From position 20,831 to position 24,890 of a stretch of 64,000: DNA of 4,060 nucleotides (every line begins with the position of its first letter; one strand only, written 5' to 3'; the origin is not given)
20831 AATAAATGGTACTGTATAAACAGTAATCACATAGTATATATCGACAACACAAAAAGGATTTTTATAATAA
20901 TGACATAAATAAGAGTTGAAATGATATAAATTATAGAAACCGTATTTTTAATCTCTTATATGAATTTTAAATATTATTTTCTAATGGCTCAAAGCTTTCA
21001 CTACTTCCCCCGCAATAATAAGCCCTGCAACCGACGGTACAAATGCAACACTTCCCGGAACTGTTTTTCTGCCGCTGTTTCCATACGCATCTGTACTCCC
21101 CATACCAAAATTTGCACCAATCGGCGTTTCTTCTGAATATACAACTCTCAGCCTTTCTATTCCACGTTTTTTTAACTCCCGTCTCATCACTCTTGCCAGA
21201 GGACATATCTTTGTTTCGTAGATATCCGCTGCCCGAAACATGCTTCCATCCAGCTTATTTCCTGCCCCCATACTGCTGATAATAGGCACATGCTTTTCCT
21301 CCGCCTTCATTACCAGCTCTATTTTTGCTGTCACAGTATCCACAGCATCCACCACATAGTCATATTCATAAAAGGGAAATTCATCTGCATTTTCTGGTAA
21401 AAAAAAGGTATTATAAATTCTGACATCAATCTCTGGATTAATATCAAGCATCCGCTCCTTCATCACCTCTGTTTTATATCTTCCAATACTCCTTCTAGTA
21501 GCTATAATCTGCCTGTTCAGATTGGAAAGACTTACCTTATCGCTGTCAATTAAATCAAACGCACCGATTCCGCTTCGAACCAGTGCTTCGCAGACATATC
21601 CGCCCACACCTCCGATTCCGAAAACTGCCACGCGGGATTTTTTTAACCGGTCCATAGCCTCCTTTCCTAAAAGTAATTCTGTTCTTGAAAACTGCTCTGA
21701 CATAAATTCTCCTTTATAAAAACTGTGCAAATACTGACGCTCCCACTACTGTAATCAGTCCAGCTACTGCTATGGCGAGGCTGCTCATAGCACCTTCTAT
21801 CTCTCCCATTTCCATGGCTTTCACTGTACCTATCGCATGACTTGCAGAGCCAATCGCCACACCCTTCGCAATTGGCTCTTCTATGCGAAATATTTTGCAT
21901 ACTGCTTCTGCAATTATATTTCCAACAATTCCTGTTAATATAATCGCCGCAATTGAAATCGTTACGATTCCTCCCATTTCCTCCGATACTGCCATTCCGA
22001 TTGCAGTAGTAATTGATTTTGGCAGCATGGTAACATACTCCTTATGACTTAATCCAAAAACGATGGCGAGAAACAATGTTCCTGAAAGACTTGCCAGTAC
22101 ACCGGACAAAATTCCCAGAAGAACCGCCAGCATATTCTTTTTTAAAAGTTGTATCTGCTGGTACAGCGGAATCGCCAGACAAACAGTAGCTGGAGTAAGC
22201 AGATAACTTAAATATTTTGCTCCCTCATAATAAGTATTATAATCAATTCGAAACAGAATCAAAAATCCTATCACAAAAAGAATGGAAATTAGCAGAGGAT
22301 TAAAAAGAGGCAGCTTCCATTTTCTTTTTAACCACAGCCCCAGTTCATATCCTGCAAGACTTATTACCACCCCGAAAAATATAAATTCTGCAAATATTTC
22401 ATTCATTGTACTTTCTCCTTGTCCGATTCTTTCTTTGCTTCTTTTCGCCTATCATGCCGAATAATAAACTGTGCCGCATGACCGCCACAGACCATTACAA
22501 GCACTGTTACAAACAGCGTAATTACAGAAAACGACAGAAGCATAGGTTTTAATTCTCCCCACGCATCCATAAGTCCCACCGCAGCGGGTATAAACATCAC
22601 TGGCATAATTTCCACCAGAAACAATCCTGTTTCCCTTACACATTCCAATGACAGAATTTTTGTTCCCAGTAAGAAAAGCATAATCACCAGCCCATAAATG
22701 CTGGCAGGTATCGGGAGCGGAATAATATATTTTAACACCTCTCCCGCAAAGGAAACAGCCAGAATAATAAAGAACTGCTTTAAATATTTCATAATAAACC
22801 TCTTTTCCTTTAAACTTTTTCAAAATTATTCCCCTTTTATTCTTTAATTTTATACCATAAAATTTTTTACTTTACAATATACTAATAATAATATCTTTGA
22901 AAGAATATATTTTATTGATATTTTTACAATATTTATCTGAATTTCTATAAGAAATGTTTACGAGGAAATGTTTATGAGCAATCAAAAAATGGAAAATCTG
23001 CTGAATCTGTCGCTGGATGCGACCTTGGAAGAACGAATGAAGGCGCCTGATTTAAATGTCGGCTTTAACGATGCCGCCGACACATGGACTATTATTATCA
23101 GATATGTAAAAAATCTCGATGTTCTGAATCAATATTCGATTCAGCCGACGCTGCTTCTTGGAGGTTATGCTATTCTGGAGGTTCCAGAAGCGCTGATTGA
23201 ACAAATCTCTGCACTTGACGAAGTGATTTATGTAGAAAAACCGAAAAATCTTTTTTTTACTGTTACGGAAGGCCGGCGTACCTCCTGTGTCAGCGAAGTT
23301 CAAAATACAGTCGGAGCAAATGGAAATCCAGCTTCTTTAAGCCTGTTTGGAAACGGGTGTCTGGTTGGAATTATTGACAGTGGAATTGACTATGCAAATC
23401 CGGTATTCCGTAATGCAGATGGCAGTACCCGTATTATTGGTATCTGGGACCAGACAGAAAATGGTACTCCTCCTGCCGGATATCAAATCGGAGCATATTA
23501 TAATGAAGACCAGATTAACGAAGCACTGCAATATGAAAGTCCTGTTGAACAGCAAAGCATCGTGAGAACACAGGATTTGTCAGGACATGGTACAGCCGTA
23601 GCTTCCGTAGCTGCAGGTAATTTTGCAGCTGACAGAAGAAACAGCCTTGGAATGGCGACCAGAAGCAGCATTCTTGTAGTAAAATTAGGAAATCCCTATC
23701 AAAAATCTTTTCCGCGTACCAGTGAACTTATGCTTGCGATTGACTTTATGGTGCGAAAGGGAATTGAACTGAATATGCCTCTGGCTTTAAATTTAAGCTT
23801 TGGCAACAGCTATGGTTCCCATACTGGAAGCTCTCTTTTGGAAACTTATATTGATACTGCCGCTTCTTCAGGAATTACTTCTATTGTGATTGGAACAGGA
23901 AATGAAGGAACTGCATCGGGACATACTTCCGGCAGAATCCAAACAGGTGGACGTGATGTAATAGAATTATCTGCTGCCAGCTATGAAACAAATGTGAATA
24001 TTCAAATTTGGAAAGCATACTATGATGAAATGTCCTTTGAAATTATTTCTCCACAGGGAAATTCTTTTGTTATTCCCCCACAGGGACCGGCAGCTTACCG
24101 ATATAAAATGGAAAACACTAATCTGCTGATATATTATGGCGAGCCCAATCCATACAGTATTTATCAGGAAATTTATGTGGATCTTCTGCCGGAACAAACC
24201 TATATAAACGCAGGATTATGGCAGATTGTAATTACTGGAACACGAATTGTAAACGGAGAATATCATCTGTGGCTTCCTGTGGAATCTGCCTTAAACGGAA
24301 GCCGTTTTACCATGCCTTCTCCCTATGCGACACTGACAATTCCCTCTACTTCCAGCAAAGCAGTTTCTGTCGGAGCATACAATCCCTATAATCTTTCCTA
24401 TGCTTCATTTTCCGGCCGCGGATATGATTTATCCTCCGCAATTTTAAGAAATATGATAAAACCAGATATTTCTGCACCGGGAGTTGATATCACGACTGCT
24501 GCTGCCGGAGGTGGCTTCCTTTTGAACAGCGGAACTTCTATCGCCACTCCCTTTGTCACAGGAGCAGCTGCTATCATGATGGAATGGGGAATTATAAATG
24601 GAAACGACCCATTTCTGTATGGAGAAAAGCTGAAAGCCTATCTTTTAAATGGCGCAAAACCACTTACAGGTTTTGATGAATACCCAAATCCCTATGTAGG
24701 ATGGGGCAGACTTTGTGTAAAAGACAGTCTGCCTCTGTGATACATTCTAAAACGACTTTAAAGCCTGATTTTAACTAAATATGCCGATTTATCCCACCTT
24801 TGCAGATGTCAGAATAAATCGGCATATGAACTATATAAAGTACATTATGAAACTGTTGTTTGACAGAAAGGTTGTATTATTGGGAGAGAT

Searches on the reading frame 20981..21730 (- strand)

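Call 92: search_protein_families(library=pfam, proteins=[window:20981-21730:-], max_evalue=0.001)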
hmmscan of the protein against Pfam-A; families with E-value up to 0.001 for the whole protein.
window:20981-21730:- (249 aa): 1 family
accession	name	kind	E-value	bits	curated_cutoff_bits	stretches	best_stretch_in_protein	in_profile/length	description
PF00899.27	ThiF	-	2.4e-42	145.1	28.1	1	20-248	9-203/238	ThiF family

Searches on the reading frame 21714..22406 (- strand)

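Call 92: search_protein_families(library=pfam, proteins=[window:21714-22406:-], max_evalue=0.001)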
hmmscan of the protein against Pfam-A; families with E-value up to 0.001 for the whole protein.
window:21714-22406:- (230 aa): 1 family
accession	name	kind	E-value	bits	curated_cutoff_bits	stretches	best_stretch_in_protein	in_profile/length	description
PF04172.21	LrgB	-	1.2e-81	273.7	25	1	16-228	1-213/214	LrgB-like family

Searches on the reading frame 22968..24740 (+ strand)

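Call 92: search_protein_families(library=pfam, proteins=[window:22968-24740:+], max_evalue=0.001)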
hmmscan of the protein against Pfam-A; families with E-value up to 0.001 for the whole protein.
window:22968-24740:+ (590 aa): 2 families
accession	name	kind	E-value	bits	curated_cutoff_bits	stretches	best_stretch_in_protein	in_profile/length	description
PF00082.27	Peptidase_S8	-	2.2e-28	99.8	21.8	2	454-580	162-288/288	Subtilase family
PF18425.6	CspB_prodomain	-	1.1e-25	89.9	25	1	6-93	1-89/89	Csp protease B prodomain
